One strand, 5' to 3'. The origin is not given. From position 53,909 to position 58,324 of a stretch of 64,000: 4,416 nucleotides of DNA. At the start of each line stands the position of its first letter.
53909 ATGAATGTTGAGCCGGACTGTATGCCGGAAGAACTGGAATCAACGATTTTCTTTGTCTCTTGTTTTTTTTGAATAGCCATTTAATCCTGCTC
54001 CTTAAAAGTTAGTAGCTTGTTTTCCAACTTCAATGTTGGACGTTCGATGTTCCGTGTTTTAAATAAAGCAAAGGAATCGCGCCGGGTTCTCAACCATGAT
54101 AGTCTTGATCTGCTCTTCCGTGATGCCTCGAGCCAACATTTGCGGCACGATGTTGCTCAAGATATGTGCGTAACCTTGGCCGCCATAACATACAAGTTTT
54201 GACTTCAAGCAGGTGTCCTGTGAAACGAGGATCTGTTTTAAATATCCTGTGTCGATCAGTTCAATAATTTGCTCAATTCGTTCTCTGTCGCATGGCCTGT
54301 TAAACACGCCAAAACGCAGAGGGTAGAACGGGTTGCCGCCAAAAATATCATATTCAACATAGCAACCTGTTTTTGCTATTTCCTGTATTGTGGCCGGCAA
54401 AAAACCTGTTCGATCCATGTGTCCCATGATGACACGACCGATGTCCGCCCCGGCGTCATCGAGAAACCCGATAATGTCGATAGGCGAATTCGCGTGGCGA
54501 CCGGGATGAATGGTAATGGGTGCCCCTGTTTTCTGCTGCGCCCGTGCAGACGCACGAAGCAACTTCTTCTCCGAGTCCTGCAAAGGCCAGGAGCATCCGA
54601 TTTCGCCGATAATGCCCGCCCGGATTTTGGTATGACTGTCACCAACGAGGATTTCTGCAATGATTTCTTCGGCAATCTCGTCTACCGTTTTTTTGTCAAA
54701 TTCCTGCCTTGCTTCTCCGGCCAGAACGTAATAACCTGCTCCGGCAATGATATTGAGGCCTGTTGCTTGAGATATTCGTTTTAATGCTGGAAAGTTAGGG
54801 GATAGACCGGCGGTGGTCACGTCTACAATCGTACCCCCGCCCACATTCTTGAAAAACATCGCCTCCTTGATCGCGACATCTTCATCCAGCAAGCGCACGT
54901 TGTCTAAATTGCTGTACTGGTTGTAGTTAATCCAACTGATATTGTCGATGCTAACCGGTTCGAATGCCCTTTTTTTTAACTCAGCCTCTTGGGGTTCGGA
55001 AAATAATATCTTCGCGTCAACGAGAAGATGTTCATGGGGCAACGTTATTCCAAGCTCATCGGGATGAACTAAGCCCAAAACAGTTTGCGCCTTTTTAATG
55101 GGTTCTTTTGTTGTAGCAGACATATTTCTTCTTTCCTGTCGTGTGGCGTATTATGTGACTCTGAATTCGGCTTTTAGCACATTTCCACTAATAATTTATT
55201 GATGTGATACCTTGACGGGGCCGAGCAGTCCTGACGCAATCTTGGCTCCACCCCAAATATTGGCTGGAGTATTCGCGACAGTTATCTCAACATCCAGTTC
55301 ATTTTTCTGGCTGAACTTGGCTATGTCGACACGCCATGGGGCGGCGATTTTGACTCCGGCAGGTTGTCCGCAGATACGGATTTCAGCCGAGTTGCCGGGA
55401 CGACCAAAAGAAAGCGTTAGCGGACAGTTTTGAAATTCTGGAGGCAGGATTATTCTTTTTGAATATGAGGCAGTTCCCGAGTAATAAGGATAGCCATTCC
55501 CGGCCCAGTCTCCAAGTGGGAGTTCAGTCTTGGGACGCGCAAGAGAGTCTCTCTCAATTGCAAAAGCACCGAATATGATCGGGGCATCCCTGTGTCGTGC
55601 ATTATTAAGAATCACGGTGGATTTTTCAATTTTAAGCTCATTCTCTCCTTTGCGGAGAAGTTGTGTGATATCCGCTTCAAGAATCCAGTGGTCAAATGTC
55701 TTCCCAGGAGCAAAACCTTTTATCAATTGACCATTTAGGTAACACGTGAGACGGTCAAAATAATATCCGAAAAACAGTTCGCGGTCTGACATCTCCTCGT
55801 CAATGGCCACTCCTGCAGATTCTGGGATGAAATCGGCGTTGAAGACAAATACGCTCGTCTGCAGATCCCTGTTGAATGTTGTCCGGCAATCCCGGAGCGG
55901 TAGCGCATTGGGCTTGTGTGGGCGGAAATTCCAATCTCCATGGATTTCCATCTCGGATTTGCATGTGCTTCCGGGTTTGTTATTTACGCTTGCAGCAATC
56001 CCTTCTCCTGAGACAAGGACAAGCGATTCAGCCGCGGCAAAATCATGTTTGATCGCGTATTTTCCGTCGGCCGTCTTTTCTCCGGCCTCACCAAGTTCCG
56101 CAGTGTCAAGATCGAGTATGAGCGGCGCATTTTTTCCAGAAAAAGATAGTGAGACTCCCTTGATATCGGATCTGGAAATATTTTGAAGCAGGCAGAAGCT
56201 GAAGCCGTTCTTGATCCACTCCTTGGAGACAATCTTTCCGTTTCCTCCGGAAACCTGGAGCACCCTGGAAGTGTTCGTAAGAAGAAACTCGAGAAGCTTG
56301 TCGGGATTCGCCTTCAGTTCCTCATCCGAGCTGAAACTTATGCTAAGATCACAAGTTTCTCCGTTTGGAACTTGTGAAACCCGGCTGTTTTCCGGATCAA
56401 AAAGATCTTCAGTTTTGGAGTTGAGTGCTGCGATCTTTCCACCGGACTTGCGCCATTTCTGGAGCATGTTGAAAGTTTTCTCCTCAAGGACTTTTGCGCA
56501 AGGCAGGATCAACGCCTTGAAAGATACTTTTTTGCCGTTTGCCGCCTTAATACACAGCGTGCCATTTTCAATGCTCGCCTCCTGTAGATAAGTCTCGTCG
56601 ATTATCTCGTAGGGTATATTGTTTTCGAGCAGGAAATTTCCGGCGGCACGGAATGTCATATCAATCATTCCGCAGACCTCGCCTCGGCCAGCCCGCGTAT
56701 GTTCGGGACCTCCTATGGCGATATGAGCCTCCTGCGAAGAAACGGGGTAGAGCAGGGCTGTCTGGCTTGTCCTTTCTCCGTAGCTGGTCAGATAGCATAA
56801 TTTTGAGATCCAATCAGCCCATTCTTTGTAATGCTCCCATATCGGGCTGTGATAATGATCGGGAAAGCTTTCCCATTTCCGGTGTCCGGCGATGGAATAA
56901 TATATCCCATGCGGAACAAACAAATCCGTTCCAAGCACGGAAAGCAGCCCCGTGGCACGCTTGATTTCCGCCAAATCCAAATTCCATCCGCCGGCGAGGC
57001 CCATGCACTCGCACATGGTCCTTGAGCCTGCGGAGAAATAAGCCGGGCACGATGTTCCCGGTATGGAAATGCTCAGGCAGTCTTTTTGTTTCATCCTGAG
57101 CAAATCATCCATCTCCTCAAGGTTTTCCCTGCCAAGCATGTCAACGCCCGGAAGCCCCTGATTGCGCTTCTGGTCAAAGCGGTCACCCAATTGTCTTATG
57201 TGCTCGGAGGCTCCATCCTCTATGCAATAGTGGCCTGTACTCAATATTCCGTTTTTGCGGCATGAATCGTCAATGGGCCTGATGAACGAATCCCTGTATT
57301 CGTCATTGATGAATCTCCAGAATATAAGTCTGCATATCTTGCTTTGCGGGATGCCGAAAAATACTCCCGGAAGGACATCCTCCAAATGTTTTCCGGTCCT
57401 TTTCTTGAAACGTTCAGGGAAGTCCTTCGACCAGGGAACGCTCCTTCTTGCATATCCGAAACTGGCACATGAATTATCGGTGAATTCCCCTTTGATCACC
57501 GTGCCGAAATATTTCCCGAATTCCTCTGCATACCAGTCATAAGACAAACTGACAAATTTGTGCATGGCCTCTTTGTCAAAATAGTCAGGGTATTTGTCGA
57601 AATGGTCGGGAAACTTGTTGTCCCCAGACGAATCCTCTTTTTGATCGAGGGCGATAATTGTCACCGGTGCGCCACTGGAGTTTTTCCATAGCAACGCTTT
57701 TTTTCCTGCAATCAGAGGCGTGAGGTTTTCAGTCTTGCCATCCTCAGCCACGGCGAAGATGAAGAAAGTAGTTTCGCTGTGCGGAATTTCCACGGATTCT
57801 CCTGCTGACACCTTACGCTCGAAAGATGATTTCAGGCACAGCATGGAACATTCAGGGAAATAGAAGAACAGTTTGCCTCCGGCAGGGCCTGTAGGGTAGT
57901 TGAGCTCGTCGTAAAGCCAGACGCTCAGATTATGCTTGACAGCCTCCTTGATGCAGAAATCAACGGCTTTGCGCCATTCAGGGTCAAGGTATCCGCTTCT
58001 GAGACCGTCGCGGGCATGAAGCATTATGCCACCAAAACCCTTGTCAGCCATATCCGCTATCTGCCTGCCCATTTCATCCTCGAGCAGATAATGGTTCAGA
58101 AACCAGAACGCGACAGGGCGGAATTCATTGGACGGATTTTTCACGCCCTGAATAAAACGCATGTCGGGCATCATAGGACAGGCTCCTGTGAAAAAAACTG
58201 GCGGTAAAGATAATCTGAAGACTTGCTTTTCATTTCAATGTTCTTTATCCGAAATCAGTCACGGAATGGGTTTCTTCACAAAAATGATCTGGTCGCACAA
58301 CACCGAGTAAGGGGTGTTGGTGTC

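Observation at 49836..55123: Four-gene catabolic module (PTE-like hydrolase, ThDP enzyme, class IV aminotransferase, CoA-acylating semialdehyde dehydrogenase) embedded in a glycan-utilisation locus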

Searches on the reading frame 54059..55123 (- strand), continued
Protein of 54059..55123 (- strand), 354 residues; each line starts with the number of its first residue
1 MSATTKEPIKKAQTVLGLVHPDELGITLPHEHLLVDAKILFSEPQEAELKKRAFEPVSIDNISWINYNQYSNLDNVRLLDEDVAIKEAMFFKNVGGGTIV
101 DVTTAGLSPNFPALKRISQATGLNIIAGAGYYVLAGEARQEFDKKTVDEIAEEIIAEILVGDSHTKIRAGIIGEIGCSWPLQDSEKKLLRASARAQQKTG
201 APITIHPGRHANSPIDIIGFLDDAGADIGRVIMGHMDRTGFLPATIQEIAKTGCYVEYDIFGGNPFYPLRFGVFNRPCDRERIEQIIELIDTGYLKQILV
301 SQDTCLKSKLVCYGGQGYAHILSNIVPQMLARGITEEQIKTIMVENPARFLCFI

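Call 82: get_annotated_region(hit=H17, flank=7000)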
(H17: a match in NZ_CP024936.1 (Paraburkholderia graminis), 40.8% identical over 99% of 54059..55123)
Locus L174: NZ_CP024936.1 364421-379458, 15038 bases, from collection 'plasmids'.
description: Paraburkholderia graminis strain PHS1 plasmid pPHS1_P, complete sequence
organism: Paraburkholderia graminis (NCBI taxid 60548)
taxonomy: Bacteria; Pseudomonadota; Betaproteobacteria; Burkholderiales; Burkholderiaceae; Paraburkholderia; Paraburkholderia graminis
host: -; source: soil; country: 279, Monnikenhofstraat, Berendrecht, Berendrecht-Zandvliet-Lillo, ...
typing (MOB-suite, as given by PLSDB): conjugative; relaxase MOBP; mating-pair formation MPF_F
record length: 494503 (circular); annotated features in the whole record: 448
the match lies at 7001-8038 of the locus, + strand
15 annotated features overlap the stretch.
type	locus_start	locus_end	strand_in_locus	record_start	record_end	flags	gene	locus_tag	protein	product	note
CDS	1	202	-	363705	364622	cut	-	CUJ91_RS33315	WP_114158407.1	Ku protein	GO:0006303 - double-strand break repair via nonhomologous end joining [Evidence IEA]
CDS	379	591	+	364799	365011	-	-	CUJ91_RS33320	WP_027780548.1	hypothetical protein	-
CDS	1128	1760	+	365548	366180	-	-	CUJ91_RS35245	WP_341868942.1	PAAR domain-containing protein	-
CDS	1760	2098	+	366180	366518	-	-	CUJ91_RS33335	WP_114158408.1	hypothetical protein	-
CDS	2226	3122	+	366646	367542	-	-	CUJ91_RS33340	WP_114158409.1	DUF72 domain-containing protein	-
CDS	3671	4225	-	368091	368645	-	-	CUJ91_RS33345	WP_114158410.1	TetR/AcrR family transcriptional regulator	GO:0006355 - regulation of DNA-templated transcription [Evidence IEA]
CDS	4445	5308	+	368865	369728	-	-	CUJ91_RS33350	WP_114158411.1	NmrA family NAD(P)-binding protein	-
CDS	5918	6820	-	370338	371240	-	-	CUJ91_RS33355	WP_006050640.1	3-keto-5-aminohexanoate cleavage protein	-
CDS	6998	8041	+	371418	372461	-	-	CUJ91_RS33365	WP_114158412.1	aryldialkylphosphatase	-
CDS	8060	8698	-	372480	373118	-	-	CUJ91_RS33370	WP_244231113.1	TetR family transcriptional regulator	-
CDS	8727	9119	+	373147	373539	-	-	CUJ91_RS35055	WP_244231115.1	hypothetical protein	-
CDS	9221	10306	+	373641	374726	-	-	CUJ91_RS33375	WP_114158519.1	porin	-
CDS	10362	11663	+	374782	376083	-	-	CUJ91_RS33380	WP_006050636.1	MFS transporter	GO:0055085 - transmembrane transport [Evidence IEA]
CDS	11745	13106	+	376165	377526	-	-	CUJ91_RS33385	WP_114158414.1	aminotransferase class III-fold pyridoxal phosphate-dependent enzyme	-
CDS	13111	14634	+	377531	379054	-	-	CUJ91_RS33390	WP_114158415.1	amidase family protein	-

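Call 83: get_annotated_region(hit=H22, flank=7000)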
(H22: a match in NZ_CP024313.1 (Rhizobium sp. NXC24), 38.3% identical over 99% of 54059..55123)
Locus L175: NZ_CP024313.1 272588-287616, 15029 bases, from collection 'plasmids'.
description: Rhizobium sp. NXC24 plasmid pRspNXC24b, complete sequence
organism: Rhizobium sp. NXC24 (NCBI taxid 2048897)
taxonomy: Bacteria; Pseudomonadota; Alphaproteobacteria; Hyphomicrobiales; Rhizobiaceae; Rhizobium; Rhizobium sp. NXC24
host: -; source: Phaseolus vulgaris,cell culture,plant nodule in agricultural field; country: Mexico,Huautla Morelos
typing (MOB-suite, as given by PLSDB): conjugative; relaxase MOBP,MOBQ; mating-pair formation MPF_T
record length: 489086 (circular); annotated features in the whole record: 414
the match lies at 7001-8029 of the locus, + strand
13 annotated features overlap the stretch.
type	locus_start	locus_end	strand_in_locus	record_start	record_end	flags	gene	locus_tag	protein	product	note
CDS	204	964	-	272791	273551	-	-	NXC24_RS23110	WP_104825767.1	IS5 family transposase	-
CDS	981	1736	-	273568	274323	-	-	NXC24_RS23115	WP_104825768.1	ABC transporter substrate-binding protein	-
CDS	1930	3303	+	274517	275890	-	pcaB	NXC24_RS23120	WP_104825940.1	3-carboxy-cis,cis-muconate cycloisomerase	-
CDS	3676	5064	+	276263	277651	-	-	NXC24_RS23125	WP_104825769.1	aspartate aminotransferase family protein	-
CDS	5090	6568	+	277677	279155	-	-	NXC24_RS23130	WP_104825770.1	aldehyde dehydrogenase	-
CDS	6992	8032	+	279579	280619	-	-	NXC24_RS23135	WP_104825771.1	aryldialkylphosphatase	-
CDS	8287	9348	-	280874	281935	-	-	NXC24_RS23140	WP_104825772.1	C45 family peptidase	-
CDS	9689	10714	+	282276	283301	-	-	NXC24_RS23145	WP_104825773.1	NAD(P)-dependent oxidoreductase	-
CDS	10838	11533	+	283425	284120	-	-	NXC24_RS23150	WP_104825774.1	CoA transferase subunit A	-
CDS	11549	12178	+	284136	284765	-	-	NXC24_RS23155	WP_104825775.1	3-oxoacid CoA-transferase subunit B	-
CDS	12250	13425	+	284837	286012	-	-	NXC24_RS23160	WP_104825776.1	acetyl-CoA C-acetyltransferase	-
CDS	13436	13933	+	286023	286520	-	-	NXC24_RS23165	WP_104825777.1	UPF0262 family protein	-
CDS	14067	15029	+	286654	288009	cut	-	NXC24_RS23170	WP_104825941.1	Glu/Leu/Phe/Val dehydrogenase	-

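Call 84: get_annotated_region(hit=H27, flank=7000)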
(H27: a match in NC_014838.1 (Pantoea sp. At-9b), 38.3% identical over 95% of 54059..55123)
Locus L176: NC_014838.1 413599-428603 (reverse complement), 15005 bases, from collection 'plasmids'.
description: Pantoea sp. At-9b plasmid pPAT9B01, complete sequence
organism: Pantoea sp. At-9b (NCBI taxid 592316)
taxonomy: Bacteria; Pseudomonadota; Gammaproteobacteria; Enterobacterales; Erwiniaceae; Pantoea; Pantoea sp. At-9b
host: -; source: -; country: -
typing (MOB-suite, as given by PLSDB): non-mobilizable; replicon rep_cluster_1232
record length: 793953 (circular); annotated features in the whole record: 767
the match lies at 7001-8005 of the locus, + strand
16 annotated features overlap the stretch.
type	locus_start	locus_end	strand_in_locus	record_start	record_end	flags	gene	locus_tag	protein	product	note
CDS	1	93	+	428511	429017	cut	-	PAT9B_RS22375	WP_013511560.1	phenolic acid decarboxylase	-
CDS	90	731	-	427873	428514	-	-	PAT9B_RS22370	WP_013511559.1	TenA family protein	-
CDS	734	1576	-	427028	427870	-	-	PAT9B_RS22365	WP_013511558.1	BtpA/SgcQ family protein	-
CDS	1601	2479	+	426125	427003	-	-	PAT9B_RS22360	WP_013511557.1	PfkB family carbohydrate kinase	-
CDS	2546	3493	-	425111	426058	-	-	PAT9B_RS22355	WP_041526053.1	substrate-binding domain-containing protein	-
CDS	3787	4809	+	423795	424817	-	-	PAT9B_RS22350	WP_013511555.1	LacI family DNA-binding transcriptional regulator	GO:0006351 - DNA-templated transcription [Evidence IEA]; GO:0045892 - negative regulation of DNA-templated ...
CDS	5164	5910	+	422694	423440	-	-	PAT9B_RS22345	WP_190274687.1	ATP-binding cassette domain-containing protein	-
CDS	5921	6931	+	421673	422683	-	-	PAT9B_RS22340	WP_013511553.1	ABC transporter permease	-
CDS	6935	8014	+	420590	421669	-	-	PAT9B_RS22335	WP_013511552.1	phosphotriesterase-related protein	-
CDS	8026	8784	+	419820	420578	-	-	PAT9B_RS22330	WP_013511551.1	glutamine amidotransferase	-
CDS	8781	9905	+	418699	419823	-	-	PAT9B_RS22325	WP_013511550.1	M20 family metallopeptidase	-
CDS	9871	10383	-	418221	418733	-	-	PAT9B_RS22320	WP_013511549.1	GNAT family N-acetyltransferase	-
CDS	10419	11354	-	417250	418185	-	-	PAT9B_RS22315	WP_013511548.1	AraC family transcriptional regulator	GO:0006355 - regulation of DNA-templated transcription [Evidence IEA]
CDS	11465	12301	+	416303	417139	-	-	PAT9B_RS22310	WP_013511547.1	oxidoreductase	-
CDS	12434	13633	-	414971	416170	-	fdhA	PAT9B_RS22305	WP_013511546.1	formaldehyde dehydrogenase, glutathione-independent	GO:0046292 - formaldehyde metabolic process [Evidence IEA]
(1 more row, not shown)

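Call 88: search_protein_families(library=ncbifam, proteins=[L171:1088-2332:+, L010:12801-14111:+, L010:16702-17769:+, L010:17782-19062:+, L090:2780-5245:+, L090:12906-16064:-], max_evalue=0.00001)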
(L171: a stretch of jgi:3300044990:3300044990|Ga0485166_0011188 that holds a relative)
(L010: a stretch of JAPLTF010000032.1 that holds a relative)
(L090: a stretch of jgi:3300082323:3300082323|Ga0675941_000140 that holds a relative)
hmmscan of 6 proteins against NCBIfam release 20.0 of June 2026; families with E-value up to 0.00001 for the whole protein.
L171:1088-2332:+ (414 aa): 4 families
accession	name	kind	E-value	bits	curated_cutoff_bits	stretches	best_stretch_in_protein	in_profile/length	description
NF007525.0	PRK10137.1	equivalog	5.7e-16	57.8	625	1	174-392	580-774/790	alpha-glucosidase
NF009773.0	PRK13270.1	subfamily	6.3e-12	44.8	512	1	171-365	345-500/549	alpha,alpha-trehalase TreF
NF009775.0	PRK13272.1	equivalog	4e-10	38.9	941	1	170-281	336-431/558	alpha,alpha-trehalase TreA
NF009774.0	PRK13271.1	subfamily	3.9e-07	29.3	560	1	168-239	332-403/569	alpha,alpha-trehalase TreA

L010:12801-14111:+ (436 aa): 2 families
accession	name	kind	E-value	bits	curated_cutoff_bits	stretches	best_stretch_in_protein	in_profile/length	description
NF011657.0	PRK15076.1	subfamily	2e-78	264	486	1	1-432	3-430/432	alpha-galactosidase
NF041089.1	alpha_gluc_AglA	equivalog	7.8e-36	123.9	650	1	1-225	1-227/464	alpha-glucosidase AglA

L010:16702-17769:+ (355 aa): 1 family
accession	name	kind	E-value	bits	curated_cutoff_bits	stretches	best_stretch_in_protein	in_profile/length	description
TIGR04001.1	thiol_BshB1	equivalog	6.2e-11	42.4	182.5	1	80-120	4-44/226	bacillithiol biosynthesis deacetylase BshB1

L010:17782-19062:+ (426 aa): 2 families
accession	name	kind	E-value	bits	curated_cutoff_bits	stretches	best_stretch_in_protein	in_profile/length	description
NF007525.0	PRK10137.1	equivalog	8.5e-13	47.3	625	1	182-405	582-775/790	alpha-glucosidase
NF009773.0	PRK13270.1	subfamily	1.9e-09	36.6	512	0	177-237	345-405/549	alpha,alpha-trehalase TreF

L090:2780-5245:+ (821 aa): 0 families

L090:12906-16064:- (1052 aa): 0 families

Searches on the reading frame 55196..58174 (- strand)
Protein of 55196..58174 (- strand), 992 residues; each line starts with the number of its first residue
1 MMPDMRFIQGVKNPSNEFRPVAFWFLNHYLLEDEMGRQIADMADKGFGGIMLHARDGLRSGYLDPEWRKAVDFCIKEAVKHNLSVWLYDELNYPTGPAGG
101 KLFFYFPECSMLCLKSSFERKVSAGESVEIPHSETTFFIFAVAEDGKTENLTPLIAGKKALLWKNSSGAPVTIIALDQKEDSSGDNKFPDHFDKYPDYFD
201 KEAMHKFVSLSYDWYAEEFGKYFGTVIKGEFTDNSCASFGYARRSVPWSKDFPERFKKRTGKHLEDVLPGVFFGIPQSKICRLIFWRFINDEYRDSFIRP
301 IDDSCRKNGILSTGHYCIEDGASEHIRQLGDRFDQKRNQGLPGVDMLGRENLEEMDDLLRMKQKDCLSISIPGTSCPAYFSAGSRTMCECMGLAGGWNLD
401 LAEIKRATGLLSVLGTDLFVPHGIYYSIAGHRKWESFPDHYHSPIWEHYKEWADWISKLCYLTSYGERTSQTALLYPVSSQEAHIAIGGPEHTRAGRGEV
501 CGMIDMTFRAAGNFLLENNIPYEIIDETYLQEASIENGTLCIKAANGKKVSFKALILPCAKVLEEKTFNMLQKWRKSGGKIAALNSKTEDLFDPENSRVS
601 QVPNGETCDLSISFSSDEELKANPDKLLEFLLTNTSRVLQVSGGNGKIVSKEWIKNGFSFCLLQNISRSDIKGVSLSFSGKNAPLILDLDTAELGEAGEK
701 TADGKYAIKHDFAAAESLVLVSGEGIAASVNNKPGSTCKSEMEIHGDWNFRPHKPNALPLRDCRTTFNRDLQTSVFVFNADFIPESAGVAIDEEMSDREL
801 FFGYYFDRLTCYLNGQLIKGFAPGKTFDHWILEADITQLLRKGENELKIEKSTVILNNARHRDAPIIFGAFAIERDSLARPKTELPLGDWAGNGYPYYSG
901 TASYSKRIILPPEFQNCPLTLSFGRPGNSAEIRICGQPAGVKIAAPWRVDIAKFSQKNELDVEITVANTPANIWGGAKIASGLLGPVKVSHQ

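Call 3: search_protein_families(library=pfam, proteins=[window:55196-58174:-])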
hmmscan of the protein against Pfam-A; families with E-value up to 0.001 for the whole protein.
window:55196-58174:- (992 aa): 0 families

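Call 4: search_protein_families(library=ncbifam, proteins=[window:55196-58174:-])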
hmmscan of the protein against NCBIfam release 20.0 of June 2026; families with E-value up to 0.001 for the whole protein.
window:55196-58174:- (992 aa): 2 families
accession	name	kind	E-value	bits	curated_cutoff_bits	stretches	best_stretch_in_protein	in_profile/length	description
NF049897.1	AlphaRhamBT4145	equivalog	2.2e-17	62.3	1300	2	523-751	513-745/897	alpha-L-rhamnosidase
NF045579.1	rhamnoside_JR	domain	3e-12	46.8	50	1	892-972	32-114/123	glycosylhydrolase-like jelly roll fold domain-containing protein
